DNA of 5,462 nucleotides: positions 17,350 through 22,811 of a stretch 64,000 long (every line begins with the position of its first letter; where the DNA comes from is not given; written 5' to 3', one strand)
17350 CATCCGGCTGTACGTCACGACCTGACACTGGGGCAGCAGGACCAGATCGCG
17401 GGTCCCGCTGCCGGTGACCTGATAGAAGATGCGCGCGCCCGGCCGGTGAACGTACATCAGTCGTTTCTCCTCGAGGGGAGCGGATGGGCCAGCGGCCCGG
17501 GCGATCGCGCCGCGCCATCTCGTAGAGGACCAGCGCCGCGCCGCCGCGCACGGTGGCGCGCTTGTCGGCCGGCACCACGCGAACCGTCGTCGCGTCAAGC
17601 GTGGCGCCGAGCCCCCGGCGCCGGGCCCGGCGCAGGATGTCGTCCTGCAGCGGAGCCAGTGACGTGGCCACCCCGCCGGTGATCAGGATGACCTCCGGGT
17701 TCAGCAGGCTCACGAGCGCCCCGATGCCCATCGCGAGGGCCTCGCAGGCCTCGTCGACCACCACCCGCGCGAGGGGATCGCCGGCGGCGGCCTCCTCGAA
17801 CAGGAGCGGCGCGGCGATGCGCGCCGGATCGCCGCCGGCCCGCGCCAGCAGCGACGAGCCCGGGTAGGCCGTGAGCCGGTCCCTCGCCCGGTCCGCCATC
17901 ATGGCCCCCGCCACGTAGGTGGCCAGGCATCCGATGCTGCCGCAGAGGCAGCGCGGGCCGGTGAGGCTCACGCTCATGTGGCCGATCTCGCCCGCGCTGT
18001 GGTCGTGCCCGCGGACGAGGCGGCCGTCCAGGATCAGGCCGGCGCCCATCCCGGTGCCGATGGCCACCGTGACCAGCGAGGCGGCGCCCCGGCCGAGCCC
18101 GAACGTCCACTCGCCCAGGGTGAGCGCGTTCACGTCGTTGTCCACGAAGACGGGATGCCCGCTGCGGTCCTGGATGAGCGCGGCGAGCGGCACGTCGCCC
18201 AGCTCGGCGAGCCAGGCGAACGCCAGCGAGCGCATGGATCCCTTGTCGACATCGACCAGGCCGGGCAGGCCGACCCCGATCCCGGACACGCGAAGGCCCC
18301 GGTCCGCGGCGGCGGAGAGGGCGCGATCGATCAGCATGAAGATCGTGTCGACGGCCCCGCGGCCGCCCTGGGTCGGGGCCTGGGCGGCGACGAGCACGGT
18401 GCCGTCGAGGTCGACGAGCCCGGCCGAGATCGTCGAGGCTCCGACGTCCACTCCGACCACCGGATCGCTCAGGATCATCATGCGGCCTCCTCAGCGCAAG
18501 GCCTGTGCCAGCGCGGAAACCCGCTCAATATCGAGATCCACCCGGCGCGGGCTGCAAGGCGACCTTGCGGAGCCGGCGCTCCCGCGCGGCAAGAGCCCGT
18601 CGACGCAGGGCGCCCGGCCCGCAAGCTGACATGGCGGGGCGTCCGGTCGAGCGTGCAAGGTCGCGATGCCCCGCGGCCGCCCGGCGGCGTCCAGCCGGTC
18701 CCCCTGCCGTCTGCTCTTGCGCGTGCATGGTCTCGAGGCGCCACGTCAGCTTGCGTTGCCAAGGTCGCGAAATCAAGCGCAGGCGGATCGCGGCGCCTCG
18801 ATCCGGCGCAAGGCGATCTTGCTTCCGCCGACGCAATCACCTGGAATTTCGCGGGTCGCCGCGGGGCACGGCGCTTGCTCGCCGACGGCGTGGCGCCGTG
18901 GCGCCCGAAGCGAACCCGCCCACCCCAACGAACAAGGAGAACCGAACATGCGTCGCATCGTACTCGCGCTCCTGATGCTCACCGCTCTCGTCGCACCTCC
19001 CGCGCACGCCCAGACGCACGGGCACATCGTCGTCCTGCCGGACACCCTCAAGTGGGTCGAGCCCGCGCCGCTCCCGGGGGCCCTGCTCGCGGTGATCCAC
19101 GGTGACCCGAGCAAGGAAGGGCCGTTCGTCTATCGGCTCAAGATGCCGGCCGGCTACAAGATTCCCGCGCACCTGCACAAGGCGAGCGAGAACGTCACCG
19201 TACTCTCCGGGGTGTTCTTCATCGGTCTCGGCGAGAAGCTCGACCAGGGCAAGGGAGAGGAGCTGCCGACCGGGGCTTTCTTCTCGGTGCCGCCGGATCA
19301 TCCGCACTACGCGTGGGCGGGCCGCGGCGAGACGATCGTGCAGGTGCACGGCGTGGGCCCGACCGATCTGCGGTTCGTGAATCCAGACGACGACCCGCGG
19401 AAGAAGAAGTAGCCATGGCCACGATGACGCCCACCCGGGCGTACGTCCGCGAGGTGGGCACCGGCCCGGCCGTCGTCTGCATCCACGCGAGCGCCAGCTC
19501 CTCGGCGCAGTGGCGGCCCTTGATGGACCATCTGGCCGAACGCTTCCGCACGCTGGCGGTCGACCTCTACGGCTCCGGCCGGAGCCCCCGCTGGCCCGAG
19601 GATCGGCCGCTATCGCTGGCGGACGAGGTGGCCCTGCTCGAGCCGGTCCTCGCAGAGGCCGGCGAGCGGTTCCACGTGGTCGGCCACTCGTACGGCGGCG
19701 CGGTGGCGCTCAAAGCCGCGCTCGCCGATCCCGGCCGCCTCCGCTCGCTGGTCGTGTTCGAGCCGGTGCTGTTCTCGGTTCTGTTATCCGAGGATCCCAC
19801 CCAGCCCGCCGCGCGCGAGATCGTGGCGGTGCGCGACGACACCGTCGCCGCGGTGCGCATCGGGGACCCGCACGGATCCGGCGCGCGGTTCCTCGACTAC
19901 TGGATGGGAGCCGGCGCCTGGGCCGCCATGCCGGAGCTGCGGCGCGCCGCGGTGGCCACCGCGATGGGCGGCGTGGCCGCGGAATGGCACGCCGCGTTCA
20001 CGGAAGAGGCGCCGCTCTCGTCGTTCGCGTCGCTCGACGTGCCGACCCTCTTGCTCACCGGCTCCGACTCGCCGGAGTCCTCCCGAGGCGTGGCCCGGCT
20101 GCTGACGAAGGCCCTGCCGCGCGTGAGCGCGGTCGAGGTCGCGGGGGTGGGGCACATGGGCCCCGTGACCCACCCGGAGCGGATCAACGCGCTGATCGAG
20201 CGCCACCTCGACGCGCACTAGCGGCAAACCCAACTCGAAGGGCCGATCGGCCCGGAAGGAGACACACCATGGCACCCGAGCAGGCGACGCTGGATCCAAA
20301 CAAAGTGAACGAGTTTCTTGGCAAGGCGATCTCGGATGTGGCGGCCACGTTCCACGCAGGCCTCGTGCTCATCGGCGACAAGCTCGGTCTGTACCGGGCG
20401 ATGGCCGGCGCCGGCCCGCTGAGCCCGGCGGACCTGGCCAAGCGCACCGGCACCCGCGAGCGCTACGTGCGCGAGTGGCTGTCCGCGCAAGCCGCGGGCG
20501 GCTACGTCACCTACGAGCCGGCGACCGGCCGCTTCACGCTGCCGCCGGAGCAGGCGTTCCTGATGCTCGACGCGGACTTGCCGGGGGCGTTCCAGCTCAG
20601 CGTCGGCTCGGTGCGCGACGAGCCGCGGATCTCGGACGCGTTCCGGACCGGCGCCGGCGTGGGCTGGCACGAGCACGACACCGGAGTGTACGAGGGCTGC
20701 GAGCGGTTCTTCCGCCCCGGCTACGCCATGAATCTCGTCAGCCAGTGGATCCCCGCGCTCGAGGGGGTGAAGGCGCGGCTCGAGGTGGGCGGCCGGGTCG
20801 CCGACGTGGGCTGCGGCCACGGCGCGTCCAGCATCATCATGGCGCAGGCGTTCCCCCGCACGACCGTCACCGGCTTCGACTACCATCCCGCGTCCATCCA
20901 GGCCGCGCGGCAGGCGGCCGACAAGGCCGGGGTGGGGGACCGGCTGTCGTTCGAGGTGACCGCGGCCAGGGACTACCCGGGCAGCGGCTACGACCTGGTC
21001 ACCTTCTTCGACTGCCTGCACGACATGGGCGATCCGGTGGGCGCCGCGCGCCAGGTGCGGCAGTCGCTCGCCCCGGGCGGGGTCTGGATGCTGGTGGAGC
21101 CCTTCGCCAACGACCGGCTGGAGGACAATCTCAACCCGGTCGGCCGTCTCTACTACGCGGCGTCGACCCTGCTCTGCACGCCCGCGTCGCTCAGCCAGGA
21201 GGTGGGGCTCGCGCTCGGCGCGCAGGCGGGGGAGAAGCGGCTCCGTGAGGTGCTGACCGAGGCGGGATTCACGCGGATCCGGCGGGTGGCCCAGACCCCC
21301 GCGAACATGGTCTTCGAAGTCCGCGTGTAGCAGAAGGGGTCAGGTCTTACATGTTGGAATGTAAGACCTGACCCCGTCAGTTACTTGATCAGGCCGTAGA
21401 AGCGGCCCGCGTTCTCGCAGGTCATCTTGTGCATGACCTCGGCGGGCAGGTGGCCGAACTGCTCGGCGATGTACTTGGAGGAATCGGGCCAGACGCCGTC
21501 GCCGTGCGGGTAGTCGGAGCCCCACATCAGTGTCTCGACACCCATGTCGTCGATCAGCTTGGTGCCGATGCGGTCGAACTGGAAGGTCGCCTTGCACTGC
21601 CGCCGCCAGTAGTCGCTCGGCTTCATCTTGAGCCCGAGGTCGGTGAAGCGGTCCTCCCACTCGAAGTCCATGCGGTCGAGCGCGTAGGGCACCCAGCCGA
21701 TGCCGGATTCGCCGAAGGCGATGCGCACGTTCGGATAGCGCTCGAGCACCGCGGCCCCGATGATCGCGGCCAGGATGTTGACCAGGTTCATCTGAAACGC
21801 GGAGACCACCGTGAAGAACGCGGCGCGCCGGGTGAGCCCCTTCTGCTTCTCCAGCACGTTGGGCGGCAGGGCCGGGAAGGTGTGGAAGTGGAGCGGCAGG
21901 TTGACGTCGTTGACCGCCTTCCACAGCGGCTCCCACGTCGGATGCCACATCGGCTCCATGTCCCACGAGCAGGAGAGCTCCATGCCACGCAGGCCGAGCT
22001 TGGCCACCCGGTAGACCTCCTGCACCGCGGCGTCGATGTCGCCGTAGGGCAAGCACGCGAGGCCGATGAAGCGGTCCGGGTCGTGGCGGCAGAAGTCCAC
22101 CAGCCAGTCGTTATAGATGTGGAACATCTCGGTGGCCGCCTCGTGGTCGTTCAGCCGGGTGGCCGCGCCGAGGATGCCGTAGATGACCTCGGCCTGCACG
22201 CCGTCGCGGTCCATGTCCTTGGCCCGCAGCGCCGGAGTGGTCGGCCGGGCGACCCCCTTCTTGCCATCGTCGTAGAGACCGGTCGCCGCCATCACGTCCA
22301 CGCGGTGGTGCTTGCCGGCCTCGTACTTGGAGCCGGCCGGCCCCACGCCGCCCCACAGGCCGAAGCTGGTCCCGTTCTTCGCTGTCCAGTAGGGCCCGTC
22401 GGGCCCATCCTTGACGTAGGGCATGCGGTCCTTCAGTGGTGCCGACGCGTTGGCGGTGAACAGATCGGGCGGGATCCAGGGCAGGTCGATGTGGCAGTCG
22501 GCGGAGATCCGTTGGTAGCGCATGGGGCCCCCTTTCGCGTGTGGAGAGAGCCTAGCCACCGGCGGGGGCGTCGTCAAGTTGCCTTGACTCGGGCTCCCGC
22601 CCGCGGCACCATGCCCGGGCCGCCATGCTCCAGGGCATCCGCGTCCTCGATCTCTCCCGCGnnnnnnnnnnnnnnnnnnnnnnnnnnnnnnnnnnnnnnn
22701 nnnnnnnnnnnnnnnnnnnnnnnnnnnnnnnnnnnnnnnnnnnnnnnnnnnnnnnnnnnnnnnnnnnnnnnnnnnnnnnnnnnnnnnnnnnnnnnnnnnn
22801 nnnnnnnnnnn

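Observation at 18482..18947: Back-to-back divergent sigma-54 promoters, each with its own copy of the same 15-bp palindrome about 50 bp upstream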

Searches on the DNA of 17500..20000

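Call 5: search_rna_families(source=window, start=17500, end=20000, threshold=evalue, max_evalue=1)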
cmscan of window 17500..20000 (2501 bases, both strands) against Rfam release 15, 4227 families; matches with E-value up to 1: 1.
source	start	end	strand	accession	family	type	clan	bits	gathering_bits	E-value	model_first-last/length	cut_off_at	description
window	19156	19279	-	RF02232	sX13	Gene; sRNA;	-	20.2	50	0.64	1-115/115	no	Xanthomonadaceae sRNA sX13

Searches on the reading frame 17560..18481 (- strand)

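Call 14: search_protein_families(library=pfam, proteins=[window:17560-18481:-])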
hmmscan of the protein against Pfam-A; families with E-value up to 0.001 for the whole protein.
window:17560-18481:- (307 aa): 2 families
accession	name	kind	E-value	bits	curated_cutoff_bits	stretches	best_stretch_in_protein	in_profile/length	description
PF00480.26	ROK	-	2.9e-49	168.6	22.9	1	9-291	2-262/294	ROK family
PF01869.26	BcrAD_BadFG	-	0.0002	21.4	31.5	0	225-275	182-234/271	BadF/BadG/BcrA/BcrD ATPase family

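Call 15: find_related_loci(query=window:17560-18481:-, collection=genome_contigs, flank=6000)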
Query window:17560-18481:- (307 aa) in genome_contigs; peptide patterns used: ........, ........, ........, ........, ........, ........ (x = any residue, [..] = any of these).
109 stretches matched a pattern; 11 encode a relative of the query (tblastn E <= 1e-3); 11 distinct loci.
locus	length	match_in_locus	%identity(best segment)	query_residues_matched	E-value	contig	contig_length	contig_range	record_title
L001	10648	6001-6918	85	2-307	5e-168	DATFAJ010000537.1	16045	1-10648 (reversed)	MAG TPA_asm: Candidatus Methylomirabilota bacterium isolate SMAG_U8498 k141_739245, whole genome shotgun sequence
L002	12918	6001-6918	84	2-307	3e-166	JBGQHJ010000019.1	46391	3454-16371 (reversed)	MAG: Candidatus Methylomirabilia bacterium isolate OBJ2_061818_070_75 k141_958640_length_46391_cov_18.8185, whole genome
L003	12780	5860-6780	81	1-307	1e-159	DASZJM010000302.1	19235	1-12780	MAG TPA_asm: Candidatus Methylomirabilota bacterium isolate SMAG_U6629 k141_3070438, whole genome shotgun sequence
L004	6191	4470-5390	75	1-307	5e-143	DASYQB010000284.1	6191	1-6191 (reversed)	MAG TPA_asm: Candidatus Methylomirabilota bacterium isolate SMAG_U4473 k141_3378854, whole genome shotgun sequence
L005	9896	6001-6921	75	1-307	3e-136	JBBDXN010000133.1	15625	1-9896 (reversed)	MAG: Candidatus Rokuibacteriota bacterium isolate LejiaD_70_14 Lejia_D_5961_length_15625_cov_8, whole genome shotgun seq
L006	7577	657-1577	69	1-307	5e-132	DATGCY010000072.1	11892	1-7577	MAG TPA_asm: Candidatus Methylomirabilota bacterium isolate SMAG_U9660 k141_2304803, whole genome shotgun sequence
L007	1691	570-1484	64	2-307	2e-115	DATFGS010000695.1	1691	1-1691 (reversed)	MAG TPA_asm: Candidatus Methylomirabilota bacterium isolate SMAG_U8669 k141_2159514, whole genome shotgun sequence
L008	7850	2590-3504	64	2-307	6e-105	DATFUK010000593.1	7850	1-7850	MAG TPA_asm: Candidatus Methylomirabilota bacterium isolate SMAG_U9435 k141_2811203, whole genome shotgun sequence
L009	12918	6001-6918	83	2-307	8e-162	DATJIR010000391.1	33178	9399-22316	MAG TPA_asm: Verrucomicrobiia bacterium isolate SMAG_U15543 k141_8559632, whole genome shotgun sequence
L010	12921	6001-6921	84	1-307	8e-159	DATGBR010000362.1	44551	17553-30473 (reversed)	MAG TPA_asm: Candidatus Methylomirabilota bacterium isolate SMAG_U9627 k141_57406, whole genome shotgun sequence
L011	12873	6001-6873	35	9-291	2e-38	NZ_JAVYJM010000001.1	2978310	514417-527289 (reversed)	Dermacoccus abyssi strain MT1.1 BL38_hybrid_all_MinION_0, whole genome shotgun sequence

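Call 44: search_protein_families(library=ncbifam, proteins=[window:17560-18481:-])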
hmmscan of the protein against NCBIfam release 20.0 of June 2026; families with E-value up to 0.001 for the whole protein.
window:17560-18481:- (307 aa): 13 families
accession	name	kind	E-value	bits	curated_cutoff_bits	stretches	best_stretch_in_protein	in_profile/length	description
TIGR00744.1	ROK_glcA_fam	subfamily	5.9e-46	157.2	260.35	1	9-297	1-287/318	ROK family glucokinase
NF049930.1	TransRegMlc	equivalog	8.1e-40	137.4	530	1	11-293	90-365/405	sugar metabolism global transcriptional regulator Mlc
NF047937.1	TransRegNagC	equivalog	7.3e-39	134.1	650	1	9-273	82-339/399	DNA-binding transcriptional regulator NagC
NF007251.0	PRK09698.1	equivalog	7.5e-34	117.3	253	1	6-219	6-217/304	allose kinase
NF003461.0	PRK05082.1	subfamily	1.6e-26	93.4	283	1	9-272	4-244/291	N-acetylmannosamine kinase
NF047821.1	NactlManKinNanK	equivalog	2.2e-23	83.2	450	1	9-271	4-243/288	N-acetylmannosamine kinase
NF045551.1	GK_Pyrobac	equivalog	3e-23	82.5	500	1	9-274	3-238/294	ATP-dependent glucokinase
NF007108.0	PRK09557.1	equivalog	4.3e-23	82.1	443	1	9-272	4-256/303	fructokinase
NF009835.0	PRK13310.1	equivalog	6.7e-22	78.2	380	1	10-272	4-256/303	N-acetylglucosamine kinase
NF042998.1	bglucokin_BglK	equivalog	2.3e-21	76.3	550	1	10-273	5-246/291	beta-glucoside kinase BglK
NF009836.0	PRK13311.1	equivalog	1.8e-14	53.6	551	1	10-195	4-194/256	N-acetyl-D-glucosamine kinase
NF045942.1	PolPhglucPhase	equivalog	7.5e-12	45.5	250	1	9-172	3-157/242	polyphosphate--glucose phosphotransferase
NF045550.1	FrctkaseScrK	equivalog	6.8e-09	35.6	400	1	64-172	54-160/293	fructokinase ScrK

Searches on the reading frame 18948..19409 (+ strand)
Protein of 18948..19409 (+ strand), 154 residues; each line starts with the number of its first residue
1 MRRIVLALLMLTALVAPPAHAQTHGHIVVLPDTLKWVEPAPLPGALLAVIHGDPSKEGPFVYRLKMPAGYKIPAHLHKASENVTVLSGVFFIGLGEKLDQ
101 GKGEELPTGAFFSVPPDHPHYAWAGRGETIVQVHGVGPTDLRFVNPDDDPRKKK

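Call 14: search_protein_families(library=pfam, proteins=[window:18948-19409:+])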
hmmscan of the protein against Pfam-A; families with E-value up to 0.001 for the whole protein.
window:18948-19409:+ (154 aa): 2 families
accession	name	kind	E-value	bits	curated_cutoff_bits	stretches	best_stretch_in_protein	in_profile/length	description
PF07883.17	Cupin_2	-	1.9e-06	27.9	27.2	1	65-123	4-57/70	Cupin domain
PF12973.13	Cupin_7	-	2.1e-06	27.9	27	1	26-122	3-87/105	ChrR Cupin-like domain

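Call 44: search_protein_families(library=ncbifam, proteins=[window:18948-19409:+])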
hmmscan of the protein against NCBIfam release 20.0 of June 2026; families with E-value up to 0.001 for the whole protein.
window:18948-19409:+ (154 aa): 0 families

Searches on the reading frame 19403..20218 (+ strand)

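Call 14: search_protein_families(library=pfam, proteins=[window:19403-20218:+])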
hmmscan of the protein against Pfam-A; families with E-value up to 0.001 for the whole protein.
window:19403-20218:+ (272 aa): 4 families
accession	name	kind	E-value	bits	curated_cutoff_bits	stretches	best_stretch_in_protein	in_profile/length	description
PF00561.26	Abhydrolase_1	-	2.7e-23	83.3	25.8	1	22-258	1-245/245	alpha/beta hydrolase fold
PF12697.13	Abhydrolase_6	-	5.2e-21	76.7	26.3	1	24-263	1-216/217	Alpha/beta hydrolase family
PF12146.15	Hydrolase_4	-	1.8e-09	37.7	27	1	23-238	6-217/239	Serine aminopeptidase, S33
PF00975.26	Thioesterase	-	4.8e-06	27.4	26.4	1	24-107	3-85/226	Thioesterase domain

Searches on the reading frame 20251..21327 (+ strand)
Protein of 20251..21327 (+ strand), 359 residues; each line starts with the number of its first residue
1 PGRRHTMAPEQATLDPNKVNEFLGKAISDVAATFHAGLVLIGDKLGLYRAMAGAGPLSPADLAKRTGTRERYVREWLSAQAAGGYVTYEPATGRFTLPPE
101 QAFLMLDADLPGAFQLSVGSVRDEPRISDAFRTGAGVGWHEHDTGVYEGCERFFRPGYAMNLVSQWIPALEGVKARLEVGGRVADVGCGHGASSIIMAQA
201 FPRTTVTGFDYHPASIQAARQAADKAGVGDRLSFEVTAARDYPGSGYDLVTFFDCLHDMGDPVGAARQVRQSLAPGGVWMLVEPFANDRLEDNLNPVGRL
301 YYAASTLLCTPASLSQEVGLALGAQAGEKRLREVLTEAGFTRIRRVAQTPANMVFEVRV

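Call 14: search_protein_families(library=pfam, proteins=[window:20251-21327:+])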
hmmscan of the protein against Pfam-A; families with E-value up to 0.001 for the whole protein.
window:20251-21327:+ (359 aa): 11 families
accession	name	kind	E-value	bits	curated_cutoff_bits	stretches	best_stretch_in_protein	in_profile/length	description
PF13847.12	Methyltransf_31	-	3.9e-18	66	27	1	179-338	3-144/145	Methyltransferase domain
PF08242.18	Methyltransf_12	-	7.9e-17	62.2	30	1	185-278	2-97/98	Methyltransferase domain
PF13649.12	Methyltransf_25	-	2.8e-15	57.2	27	1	183-277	1-97/97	Methyltransferase domain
PF13489.12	Methyltransf_23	-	3.1e-15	56.7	27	1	174-292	17-127/164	Methyltransferase domain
PF21320.3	HTH_65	-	6.3e-15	55.6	24.1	1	38-104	6-72/75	Rv2258c-like winged HTH domain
PF08241.18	Methyltransf_11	-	6.3e-13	49.6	21.2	1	185-279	2-93/95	Methyltransferase domain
PF05175.20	MTS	-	6.3e-07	29.6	23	1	179-233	31-84/170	Methyltransferase small domain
PF00891.24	Methyltransf_2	-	3e-06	27.2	22.3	1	174-295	59-178/210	O-methyltransferase domain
PF13578.12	Methyltransf_24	-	6.6e-06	27.4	26.3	1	186-280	3-101/105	Methyltransferase domain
PF12847.13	Methyltransf_18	-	1.4e-05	25.6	27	1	171-236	6-71/151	Methyltransferase domain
PF02390.23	Methyltransf_4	-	0.00025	21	24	1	183-227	5-49/173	Putative methyltransferase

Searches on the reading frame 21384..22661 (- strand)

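Call 14: search_protein_families(library=pfam, proteins=[window:21384-22661:-])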
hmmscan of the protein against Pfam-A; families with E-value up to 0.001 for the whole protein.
window:21384-22661:- (426 aa): 1 family
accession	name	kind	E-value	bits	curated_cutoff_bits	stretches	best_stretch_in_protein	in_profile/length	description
PF04909.20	Amidohydro_2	-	5.7e-27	95.6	26.4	1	134-424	12-289/289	Amidohydrolase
